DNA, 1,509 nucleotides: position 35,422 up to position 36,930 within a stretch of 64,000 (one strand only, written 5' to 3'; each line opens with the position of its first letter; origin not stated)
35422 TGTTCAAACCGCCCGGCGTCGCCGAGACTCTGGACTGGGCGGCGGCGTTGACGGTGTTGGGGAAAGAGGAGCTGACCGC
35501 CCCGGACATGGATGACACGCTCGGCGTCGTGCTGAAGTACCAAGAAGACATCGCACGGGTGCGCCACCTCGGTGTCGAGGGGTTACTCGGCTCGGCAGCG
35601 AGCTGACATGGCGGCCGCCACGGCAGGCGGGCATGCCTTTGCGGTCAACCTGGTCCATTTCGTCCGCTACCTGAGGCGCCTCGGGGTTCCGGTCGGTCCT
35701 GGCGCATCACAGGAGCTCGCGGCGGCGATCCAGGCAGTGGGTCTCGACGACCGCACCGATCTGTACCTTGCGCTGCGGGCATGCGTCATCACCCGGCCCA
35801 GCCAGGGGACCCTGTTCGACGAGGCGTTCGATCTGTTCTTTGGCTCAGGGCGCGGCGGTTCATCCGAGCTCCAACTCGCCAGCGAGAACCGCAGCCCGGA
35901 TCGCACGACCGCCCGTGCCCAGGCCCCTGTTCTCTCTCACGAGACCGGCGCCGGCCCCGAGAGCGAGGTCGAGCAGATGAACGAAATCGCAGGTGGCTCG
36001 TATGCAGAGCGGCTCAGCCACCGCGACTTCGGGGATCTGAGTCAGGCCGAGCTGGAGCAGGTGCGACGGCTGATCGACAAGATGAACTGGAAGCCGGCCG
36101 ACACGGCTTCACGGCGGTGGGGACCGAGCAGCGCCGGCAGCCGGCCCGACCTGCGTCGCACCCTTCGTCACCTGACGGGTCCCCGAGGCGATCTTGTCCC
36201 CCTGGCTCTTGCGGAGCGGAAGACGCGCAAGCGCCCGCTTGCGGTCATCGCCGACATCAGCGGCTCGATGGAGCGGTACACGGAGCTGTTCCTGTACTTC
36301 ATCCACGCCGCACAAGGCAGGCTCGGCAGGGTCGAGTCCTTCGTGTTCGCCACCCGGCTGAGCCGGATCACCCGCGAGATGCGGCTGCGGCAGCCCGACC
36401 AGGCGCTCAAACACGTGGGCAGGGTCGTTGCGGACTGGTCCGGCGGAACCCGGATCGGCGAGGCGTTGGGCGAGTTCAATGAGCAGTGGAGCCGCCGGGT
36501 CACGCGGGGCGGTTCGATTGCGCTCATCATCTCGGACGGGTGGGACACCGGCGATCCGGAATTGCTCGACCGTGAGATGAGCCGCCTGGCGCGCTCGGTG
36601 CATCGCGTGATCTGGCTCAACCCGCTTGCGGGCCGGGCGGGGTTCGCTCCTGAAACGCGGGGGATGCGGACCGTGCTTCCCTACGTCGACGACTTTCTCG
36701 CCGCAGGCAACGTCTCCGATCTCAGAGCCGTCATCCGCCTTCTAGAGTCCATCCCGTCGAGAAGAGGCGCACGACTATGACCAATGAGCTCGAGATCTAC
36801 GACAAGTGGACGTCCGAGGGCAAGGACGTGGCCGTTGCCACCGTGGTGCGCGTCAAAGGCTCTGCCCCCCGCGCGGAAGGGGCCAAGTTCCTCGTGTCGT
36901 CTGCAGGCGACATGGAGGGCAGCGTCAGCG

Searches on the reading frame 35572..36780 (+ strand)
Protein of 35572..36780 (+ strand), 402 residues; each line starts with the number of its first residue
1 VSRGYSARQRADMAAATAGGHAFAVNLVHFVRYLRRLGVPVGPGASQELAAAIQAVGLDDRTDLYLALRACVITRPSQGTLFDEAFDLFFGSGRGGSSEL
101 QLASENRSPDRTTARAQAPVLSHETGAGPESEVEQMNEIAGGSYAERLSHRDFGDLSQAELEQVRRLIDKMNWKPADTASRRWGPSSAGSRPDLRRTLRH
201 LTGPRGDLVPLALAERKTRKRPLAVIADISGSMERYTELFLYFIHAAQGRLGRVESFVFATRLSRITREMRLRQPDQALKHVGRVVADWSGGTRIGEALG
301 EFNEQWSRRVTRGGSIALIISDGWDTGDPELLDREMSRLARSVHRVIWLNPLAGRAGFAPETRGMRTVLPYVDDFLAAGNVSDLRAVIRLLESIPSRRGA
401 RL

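Call 74: search_protein_families(library=pfam, proteins=[window:35572-36780:+], max_evalue=0.001)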
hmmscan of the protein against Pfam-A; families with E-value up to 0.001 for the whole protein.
window:35572-36780:+ (402 aa): 1 family
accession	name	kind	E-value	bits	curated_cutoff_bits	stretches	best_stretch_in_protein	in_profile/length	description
PF05762.20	VWA_CoxE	-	3.4e-53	180.8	26.4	1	180-381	15-219/222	VWA domain containing CoxE-like protein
